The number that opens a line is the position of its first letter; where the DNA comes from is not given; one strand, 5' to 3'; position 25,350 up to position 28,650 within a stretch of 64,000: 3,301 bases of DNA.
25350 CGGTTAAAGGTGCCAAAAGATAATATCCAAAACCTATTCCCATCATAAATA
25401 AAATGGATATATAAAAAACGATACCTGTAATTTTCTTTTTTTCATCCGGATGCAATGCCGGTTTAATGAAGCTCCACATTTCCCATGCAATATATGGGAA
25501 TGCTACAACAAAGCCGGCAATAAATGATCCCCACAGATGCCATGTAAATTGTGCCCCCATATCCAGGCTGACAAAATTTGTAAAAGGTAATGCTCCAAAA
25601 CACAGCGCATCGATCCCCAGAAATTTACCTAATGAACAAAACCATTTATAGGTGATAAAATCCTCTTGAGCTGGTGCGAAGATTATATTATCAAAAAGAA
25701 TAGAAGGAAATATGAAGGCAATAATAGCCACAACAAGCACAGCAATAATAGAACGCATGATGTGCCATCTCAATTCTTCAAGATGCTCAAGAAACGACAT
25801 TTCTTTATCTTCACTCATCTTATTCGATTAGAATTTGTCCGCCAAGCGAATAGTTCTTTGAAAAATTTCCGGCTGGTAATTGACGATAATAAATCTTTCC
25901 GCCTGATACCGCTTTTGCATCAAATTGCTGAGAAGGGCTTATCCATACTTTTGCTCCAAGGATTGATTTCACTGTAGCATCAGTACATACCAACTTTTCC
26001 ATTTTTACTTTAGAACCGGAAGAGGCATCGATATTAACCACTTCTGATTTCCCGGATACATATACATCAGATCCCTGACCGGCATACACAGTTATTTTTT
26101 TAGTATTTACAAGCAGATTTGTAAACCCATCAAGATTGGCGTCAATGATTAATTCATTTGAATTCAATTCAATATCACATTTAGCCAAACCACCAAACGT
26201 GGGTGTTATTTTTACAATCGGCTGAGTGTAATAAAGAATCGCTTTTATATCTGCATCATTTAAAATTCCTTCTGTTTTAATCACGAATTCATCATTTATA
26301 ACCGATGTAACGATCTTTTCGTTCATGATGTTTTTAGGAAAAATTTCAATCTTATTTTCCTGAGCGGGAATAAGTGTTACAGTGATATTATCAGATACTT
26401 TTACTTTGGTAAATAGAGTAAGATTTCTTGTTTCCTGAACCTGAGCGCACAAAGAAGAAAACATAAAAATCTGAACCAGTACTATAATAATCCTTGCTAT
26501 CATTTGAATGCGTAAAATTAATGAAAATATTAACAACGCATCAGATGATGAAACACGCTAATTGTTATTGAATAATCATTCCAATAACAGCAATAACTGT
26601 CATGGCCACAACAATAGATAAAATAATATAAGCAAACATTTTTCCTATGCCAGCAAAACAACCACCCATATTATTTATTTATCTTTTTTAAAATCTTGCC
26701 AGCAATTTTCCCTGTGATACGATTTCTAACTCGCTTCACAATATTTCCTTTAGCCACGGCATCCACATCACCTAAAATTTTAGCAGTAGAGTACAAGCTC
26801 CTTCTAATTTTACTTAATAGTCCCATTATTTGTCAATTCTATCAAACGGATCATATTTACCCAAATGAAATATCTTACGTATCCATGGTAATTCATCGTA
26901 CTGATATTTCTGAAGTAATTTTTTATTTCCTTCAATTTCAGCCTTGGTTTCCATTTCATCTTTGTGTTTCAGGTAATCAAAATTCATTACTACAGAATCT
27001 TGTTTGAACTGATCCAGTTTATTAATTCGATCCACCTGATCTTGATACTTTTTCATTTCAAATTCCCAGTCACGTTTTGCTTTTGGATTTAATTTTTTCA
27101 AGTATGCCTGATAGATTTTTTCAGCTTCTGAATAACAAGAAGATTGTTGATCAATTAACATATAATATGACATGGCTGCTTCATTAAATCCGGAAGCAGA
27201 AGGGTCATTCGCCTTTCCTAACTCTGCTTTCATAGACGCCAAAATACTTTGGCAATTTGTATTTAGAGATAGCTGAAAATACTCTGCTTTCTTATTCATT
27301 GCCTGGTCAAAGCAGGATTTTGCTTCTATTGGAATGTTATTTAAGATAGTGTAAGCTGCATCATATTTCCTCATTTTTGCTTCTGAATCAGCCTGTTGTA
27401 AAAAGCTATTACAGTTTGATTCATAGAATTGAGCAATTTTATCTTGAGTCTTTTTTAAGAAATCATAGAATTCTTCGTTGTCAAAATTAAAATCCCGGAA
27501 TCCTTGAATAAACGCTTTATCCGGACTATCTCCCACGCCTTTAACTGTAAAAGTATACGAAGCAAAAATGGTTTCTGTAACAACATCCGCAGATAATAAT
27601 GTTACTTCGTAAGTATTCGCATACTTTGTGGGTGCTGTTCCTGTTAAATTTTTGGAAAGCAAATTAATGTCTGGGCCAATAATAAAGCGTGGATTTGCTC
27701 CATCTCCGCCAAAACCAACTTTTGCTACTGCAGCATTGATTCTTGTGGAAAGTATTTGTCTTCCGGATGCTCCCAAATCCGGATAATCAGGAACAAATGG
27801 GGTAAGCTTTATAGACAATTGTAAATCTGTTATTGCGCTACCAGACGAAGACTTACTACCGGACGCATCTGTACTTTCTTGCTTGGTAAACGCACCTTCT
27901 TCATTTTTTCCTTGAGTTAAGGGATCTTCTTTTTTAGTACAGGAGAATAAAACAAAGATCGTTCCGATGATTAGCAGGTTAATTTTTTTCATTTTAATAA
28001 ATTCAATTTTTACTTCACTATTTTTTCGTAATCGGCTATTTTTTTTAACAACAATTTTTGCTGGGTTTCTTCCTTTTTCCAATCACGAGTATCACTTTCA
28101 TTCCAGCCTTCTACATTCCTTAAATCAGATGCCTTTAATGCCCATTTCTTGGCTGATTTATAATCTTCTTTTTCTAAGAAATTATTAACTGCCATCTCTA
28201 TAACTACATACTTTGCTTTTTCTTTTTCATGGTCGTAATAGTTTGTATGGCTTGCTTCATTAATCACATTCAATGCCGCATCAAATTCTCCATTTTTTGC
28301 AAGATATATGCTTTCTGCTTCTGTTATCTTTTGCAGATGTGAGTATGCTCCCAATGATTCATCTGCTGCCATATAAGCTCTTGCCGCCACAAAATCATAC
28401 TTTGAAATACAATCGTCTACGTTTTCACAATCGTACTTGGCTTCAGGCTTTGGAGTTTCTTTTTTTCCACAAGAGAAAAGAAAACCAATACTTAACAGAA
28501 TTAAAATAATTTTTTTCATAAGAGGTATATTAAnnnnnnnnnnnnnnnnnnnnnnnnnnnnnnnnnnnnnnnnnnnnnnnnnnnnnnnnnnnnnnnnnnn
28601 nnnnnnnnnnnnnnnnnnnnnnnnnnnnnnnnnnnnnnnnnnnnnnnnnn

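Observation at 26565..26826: Unannotated microprotein pair: a 51-aa polycationic peptide followed at 1 nt by a 34-aa hydrophobic peptide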

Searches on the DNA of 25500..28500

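Call 13: search_rna_families(source=window, start=25500, end=28500, threshold=evalue, max_evalue=1)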
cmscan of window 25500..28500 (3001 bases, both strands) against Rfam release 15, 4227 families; matches with E-value up to 1: 0.
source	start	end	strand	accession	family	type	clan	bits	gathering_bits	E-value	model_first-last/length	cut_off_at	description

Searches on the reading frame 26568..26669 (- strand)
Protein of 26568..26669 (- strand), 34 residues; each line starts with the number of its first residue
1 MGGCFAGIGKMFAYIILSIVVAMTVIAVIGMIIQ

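Call 3: search_protein_families(library=pfam, proteins=[window:26568-26669:-], max_evalue=1)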
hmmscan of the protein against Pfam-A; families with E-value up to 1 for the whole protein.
seq(34 aa): 1 family
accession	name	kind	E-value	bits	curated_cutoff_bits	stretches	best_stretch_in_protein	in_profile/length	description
PF19019.6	Phlebo_G2_C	-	0.92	9.6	25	1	1-32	127-158/171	Phlebovirus glycoprotein G2 C-terminal domain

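Call 4: search_protein_families(library=ncbifam, proteins=[window:26568-26669:-], max_evalue=1)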
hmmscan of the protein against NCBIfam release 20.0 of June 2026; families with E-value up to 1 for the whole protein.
seq(34 aa): 1 family
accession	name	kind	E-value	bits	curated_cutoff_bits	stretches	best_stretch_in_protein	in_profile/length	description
NF010227.0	PRK13682.1-2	equivalog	0.0015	18.6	73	1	3-30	21-48/52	hypothetical protein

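Call 15: search_protein_families(library=phrogs, proteins=[window:26568-26669:-], max_evalue=10)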
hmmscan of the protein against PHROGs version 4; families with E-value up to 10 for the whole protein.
seq(34 aa): 0 families

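Call 61: list_cluster_members(proteins=[window:26568-26669:-, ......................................, window:26674-26826:-])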
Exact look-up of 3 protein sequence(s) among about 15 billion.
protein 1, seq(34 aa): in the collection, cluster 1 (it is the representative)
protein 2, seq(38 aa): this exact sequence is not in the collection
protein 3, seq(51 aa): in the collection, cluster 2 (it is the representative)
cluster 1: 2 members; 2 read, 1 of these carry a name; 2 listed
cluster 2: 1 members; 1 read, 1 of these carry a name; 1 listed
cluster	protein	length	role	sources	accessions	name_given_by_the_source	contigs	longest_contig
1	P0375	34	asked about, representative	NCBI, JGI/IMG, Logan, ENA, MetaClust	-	hypothetical protein | \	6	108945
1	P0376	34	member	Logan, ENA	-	-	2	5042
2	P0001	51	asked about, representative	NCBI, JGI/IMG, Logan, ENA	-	hypothetical protein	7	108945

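Call 74: search_protein_families(library=padloc, proteins=[window:26568-26669:-], max_evalue=0.01)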
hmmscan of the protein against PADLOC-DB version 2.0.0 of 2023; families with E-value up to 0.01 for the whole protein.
seq(34 aa): 0 families
